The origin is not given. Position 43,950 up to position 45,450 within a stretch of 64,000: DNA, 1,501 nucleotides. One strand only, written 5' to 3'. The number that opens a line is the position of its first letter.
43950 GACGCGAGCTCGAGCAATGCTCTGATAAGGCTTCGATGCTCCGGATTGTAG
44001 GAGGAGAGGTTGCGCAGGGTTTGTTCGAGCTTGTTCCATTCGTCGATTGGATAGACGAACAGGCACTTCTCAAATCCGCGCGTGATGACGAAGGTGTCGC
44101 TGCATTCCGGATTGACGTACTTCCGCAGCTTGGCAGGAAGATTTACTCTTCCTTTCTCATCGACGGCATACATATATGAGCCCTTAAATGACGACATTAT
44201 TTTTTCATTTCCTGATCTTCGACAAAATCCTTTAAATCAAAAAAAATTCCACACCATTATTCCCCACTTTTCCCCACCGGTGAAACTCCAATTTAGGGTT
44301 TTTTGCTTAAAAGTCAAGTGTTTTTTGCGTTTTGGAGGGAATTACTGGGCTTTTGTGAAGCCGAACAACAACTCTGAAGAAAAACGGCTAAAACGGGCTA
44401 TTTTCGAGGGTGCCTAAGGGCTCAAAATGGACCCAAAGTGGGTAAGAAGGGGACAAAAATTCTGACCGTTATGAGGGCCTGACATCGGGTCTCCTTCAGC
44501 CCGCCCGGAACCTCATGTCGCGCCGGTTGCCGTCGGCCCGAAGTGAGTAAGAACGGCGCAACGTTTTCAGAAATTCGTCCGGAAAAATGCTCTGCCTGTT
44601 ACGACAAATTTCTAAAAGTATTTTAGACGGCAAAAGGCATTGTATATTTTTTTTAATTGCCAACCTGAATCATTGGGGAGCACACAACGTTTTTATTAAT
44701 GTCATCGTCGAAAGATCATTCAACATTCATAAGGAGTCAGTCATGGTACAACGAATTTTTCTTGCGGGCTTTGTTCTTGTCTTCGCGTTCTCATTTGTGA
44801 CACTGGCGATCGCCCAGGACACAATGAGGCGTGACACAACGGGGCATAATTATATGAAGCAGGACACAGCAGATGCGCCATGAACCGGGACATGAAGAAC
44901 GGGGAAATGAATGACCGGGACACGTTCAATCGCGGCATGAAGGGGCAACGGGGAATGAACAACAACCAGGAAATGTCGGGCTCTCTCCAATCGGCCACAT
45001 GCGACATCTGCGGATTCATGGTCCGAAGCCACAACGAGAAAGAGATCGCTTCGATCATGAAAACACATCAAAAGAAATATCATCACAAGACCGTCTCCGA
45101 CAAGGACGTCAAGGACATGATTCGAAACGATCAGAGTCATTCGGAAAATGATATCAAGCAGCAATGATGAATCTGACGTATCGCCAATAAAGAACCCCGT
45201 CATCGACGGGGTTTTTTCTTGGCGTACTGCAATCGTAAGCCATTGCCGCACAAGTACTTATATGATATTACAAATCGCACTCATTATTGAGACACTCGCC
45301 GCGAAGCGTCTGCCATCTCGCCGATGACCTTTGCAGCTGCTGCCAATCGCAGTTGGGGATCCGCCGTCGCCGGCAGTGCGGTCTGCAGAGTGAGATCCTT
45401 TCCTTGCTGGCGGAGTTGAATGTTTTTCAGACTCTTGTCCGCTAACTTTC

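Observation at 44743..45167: DUF1059-like secreted protein split by a frameshift; intact paralogue at 61844-62182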

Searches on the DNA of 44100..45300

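Call 55: search_rna_families(source=window, start=44100, end=45300, threshold=evalue, max_evalue=1)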
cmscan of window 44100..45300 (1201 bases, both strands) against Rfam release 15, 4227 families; matches with E-value up to 1: 2.
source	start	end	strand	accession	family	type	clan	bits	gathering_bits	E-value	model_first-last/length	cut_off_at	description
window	45147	45217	+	RF02083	OrzO-P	Gene; antitoxin;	-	21.9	60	0.87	1-76/76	no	OrzO-P RNA antitoxin family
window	45186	45271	-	RF00506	Thr_leader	Cis-reg; leader;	-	21.2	55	0.3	1-118/118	no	Threonine operon leader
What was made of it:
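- Tried and rejected: Nothing near any gathering score (call 55).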

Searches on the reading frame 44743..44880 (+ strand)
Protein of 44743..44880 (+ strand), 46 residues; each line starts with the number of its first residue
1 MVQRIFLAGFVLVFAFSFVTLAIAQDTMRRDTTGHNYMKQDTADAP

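Call 5: search_protein_families(library=pfam, proteins=[window:44743-44880:+], max_evalue=10)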
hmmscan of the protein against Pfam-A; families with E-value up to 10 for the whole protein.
seq(46 aa): 1 family
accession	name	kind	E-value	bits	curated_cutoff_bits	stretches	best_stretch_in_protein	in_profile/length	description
PF09574.15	DUF2374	-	0.022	15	27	1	5-24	20-39/42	Protein of unknown function (Duf2374)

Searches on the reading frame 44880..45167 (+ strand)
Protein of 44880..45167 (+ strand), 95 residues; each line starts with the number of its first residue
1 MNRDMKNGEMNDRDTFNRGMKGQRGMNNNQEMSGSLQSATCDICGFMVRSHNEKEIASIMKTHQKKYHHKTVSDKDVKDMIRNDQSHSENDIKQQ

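Call 5: search_protein_families(library=pfam, proteins=[window:44880-45164:+], max_evalue=10)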
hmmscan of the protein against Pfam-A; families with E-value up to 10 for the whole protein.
seq(95 aa): 2 families
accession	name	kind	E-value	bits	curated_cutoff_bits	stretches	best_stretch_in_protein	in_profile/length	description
PF06348.16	DUF1059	-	0.00089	19.9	21.1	1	44-82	13-51/56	Protein of unknown function (DUF1059)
PF24692.1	DUF7659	-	0.022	15.3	27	1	43-81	48-86/135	Family of unknown function (DUF7659)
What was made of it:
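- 44880..45167 (+): ORF2: the rest of the Met-rich linker plus the DUF1059-like domain (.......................). Its ATG overlaps the ORF1 stop (ATGA). It has no Shine-Dalgarno sequence of its own. Pfam DUF1059 19.9 bits against a cut-off of 21.1 (call 5).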

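Call 6: find_encoding_contigs(protein=window:44880-45167:+, flank=3000, max_places=10)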
Protein window:44880-45167:+ (95 aa): 3 contigs read that carry it; 3 places shown.
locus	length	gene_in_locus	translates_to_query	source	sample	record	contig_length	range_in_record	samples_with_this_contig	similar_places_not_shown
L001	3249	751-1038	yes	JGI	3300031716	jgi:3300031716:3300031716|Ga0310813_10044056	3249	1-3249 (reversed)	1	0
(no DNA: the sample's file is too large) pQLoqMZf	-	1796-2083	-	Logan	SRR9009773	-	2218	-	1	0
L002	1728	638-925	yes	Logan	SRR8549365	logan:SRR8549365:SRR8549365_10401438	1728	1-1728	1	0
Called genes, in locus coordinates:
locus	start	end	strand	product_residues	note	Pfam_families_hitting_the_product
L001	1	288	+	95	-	?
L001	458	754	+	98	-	-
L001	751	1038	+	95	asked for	-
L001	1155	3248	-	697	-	?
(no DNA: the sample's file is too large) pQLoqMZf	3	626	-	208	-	?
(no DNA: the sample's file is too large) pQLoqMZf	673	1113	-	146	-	PF02381:MraZ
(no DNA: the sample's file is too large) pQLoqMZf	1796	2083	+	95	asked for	-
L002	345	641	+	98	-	-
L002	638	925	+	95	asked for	-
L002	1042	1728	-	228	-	?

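Call 21: search_protein_families(library=ncbifam, proteins=[window:44880-45164:+], max_evalue=10)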
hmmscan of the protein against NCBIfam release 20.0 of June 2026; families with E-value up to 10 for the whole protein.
seq(95 aa): 1 family
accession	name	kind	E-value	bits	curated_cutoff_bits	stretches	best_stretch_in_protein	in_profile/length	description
TIGR04165.1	methano_modCys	hypoth_equivalog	0.22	11.8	60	1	23-47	21-45/50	TIGR04165 family Cys-rich peptide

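Call 36: search_protein_representatives(protein=window:44880-45164:+)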
Query: 95 residues. Proteins with E-value up to 0.001 (for the whole library): 75; up to 1e-10: 2; up to 1e-30: 1. The best 75 are listed.
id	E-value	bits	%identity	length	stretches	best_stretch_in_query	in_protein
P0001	8.7e-56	202.1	100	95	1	1-95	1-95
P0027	3.1e-27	111.0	68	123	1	6-94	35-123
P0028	1.1e-09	55.0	38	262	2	39-82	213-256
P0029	3.3e-09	53.4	45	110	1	26-84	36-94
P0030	5.1e-09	52.8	54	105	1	30-83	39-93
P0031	6.6e-09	52.5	36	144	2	41-85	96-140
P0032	1.6e-08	51.2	53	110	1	35-85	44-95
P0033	2.5e-08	50.6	47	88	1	26-85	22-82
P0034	3.6e-08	50.1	49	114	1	34-86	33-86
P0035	5.8e-08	49.5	41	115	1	29-86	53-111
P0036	6.2e-08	49.4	46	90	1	36-85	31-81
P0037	8.4e-08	49.0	45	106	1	20-85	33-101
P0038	2.6e-07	47.4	41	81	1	33-88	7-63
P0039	3.7e-07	46.9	46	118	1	30-83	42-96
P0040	5.1e-07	46.5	41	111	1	12-84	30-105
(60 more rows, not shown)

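Call 39: find_encoding_contigs(protein=P0027, flank=6000, max_places=6)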
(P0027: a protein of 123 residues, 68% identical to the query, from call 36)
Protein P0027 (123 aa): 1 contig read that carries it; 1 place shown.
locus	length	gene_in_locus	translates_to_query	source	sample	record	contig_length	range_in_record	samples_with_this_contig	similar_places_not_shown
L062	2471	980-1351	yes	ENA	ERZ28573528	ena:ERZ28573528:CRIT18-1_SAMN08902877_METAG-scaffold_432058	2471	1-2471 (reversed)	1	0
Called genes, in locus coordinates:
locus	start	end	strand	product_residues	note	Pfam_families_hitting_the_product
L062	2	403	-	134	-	?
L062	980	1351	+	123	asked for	-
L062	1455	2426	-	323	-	PF06762:LMF1, PF25179:LMF1_C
